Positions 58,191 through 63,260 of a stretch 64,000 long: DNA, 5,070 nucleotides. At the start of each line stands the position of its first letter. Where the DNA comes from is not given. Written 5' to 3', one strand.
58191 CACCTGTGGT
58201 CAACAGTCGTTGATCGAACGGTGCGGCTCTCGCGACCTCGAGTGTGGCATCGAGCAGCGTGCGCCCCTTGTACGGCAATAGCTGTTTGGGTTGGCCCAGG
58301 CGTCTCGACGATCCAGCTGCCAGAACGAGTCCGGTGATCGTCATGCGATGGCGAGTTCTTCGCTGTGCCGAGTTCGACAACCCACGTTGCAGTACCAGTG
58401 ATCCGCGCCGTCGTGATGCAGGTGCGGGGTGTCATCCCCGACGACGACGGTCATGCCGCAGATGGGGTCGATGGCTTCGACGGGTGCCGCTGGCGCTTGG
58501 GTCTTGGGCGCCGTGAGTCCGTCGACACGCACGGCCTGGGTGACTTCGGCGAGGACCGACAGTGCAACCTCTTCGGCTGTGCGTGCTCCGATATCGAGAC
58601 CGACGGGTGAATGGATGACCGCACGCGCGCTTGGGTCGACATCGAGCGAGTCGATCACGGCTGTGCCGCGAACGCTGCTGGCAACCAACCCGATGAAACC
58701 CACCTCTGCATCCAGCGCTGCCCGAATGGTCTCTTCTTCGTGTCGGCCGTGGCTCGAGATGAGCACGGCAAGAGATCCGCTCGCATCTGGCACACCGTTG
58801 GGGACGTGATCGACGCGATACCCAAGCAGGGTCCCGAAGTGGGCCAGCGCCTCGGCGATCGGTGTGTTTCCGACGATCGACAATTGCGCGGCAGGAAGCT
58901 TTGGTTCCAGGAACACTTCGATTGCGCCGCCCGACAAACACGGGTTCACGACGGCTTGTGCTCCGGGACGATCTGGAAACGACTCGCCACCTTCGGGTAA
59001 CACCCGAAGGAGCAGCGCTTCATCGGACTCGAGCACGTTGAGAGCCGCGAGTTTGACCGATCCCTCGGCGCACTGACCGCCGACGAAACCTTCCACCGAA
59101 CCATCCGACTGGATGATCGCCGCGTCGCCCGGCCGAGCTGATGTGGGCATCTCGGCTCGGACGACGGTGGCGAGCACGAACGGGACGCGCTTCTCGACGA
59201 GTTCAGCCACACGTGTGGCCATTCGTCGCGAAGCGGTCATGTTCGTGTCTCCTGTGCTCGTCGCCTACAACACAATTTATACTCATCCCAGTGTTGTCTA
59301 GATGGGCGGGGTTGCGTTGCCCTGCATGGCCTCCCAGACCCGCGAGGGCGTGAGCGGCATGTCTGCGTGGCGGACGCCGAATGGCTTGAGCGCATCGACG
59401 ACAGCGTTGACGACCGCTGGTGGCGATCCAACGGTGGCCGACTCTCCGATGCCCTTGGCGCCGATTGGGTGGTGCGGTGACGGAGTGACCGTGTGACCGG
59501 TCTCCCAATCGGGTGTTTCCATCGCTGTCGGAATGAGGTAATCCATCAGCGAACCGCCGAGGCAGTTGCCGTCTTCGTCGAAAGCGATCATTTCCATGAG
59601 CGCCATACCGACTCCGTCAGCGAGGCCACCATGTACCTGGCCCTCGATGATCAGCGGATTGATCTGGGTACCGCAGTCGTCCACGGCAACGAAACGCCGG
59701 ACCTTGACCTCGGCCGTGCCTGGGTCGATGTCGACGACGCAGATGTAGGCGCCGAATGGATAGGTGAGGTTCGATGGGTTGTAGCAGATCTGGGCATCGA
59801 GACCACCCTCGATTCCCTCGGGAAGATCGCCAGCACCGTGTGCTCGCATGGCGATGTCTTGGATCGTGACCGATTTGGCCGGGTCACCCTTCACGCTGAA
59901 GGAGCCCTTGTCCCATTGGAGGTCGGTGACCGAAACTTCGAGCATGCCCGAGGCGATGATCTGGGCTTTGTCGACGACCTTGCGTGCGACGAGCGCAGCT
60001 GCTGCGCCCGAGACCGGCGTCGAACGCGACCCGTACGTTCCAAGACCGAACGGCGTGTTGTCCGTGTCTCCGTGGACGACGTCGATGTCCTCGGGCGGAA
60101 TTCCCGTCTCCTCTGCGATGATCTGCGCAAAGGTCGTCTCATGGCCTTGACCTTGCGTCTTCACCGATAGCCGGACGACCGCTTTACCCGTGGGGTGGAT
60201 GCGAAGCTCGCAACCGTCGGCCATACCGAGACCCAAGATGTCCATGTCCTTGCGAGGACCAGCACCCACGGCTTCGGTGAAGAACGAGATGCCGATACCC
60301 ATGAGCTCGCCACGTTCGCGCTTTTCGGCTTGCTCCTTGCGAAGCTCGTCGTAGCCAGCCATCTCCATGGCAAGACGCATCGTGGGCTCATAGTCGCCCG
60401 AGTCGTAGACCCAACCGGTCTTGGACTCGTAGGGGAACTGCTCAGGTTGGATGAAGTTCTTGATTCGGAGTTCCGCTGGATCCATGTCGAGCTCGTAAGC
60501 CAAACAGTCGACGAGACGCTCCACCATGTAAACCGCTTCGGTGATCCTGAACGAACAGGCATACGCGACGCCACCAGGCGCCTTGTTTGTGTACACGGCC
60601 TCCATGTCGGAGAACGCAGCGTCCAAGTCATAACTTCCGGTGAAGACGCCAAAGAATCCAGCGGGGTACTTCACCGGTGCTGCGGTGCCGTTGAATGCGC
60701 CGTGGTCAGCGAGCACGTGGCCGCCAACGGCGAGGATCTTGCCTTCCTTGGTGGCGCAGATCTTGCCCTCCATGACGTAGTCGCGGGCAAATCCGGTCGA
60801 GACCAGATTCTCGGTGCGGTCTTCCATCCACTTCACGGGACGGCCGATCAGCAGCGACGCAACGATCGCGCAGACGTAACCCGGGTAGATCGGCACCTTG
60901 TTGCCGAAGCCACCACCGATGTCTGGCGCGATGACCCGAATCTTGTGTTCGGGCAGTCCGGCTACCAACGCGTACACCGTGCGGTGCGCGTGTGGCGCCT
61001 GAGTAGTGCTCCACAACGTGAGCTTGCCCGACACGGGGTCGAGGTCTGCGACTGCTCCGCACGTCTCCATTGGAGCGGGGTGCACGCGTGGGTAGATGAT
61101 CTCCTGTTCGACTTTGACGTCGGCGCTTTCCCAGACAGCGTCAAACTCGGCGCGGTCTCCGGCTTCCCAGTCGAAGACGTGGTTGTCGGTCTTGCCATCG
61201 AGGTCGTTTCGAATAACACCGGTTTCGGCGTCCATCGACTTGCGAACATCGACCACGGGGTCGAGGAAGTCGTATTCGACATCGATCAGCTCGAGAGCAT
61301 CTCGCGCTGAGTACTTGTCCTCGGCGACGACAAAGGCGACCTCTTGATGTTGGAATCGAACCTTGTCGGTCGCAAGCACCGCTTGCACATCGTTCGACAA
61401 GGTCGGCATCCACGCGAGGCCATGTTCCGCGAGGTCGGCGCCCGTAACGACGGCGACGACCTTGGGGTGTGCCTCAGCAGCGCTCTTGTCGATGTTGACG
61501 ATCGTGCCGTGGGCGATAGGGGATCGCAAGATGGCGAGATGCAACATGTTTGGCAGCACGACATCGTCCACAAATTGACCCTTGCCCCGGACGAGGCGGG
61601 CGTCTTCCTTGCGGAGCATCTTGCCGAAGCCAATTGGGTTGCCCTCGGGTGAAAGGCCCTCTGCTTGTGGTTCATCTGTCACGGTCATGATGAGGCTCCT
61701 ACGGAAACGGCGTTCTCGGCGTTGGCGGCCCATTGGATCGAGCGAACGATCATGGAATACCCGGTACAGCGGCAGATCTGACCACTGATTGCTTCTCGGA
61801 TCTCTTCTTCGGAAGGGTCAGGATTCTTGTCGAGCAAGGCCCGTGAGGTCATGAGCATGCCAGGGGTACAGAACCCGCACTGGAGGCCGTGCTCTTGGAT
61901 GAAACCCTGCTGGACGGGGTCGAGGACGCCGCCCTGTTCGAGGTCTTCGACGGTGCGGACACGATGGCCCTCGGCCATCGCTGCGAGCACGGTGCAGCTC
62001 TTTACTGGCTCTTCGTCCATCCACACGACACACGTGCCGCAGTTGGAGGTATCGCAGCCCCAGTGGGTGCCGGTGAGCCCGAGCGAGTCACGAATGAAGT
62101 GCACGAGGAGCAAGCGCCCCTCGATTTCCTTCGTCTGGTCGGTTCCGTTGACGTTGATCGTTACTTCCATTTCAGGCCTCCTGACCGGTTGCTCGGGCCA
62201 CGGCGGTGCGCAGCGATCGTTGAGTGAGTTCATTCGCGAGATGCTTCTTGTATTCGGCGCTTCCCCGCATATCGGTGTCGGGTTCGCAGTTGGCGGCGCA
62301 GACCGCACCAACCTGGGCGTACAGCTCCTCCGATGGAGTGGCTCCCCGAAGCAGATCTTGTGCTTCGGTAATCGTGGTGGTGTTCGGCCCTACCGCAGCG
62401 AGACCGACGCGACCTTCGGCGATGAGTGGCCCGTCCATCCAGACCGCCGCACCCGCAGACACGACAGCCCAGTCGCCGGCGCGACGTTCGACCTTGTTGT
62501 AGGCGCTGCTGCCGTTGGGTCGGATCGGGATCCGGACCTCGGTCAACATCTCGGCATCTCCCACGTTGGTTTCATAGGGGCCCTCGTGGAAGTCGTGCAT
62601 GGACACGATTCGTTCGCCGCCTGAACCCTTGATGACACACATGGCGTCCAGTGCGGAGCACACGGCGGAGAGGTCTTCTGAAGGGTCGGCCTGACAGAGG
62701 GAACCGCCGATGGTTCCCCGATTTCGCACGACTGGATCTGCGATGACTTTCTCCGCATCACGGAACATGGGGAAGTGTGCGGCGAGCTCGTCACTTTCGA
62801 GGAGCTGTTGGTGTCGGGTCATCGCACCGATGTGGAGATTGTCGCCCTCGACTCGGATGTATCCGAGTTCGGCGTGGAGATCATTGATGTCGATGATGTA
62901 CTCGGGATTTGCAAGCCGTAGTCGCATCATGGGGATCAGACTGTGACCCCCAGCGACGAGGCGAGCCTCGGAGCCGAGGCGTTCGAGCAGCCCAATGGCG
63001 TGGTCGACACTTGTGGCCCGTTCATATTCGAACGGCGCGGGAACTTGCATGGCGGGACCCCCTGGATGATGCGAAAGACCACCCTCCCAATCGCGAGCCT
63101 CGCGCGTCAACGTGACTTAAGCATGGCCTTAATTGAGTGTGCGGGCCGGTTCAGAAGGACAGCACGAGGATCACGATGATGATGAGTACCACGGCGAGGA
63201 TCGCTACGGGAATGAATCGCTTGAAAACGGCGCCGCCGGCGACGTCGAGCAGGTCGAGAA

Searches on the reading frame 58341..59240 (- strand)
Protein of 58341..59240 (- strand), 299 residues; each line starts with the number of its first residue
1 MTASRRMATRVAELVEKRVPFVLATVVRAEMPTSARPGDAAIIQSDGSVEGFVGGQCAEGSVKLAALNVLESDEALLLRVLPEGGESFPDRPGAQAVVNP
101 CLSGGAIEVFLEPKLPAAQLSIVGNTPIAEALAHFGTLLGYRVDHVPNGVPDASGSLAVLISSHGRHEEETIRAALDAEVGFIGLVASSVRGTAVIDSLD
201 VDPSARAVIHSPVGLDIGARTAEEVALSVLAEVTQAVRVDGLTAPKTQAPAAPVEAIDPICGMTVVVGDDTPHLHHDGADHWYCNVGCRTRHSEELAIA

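Call 59: search_protein_families(library=pfam, proteins=[window:58341-59240:-], max_evalue=0.0001)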
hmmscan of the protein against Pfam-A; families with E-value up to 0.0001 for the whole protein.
window:58341-59240:- (299 aa): 2 families
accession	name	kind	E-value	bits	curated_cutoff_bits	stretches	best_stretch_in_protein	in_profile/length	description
PF13478.12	XdhC_C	-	1.6e-18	67.9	29.7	1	120-233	1-125/125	XdhC Rossmann domain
PF02625.21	XdhC_CoxI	-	1.2e-16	60.8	24.3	1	15-79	2-66/68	XdhC and CoxI family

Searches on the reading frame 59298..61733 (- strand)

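Call 59: search_protein_families(library=pfam, proteins=[window:59298-61733:-], max_evalue=0.0001)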
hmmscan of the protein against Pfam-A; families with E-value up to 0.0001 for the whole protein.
window:59298-61733:- (811 aa): 3 families
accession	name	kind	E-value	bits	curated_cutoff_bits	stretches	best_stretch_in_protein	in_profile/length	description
PF20256.3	MoCoBD_2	-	5.5e-86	289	27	1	455-741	2-283/283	Molybdopterin cofactor-binding domain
PF02738.23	MoCoBD_1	-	3.6e-71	239.6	27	1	181-427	5-244/244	Molybdopterin cofactor-binding domain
PF01315.27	Ald_Xan_dh_C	-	2.3e-34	118.4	31.3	1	50-156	2-108/110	Aldehyde oxidase and xanthine dehydrogenase, a/b hammerhead domain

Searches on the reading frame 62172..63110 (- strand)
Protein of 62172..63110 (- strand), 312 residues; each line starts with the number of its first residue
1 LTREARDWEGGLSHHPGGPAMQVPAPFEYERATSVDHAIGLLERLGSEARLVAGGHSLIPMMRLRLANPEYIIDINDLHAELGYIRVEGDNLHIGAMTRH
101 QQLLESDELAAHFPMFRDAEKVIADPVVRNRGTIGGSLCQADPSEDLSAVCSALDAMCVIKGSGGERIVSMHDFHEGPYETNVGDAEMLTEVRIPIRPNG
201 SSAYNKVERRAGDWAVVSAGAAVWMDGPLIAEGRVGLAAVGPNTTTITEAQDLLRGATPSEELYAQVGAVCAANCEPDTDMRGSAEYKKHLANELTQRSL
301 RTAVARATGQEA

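Call 59: search_protein_families(library=pfam, proteins=[window:62172-63110:-], max_evalue=0.0001)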
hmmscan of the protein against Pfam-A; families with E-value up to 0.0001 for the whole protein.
window:62172-63110:- (312 aa): 2 families
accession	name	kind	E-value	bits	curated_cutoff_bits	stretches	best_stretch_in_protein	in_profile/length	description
PF00941.27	FAD_binding_5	-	9.7e-45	152.9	27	1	26-195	2-168/170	FAD binding domain in molybdopterin dehydrogenase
PF03450.22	CO_deh_flav_C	-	7.3e-22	77.9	25.5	1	203-302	2-101/102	CO dehydrogenase flavoprotein C-terminal domain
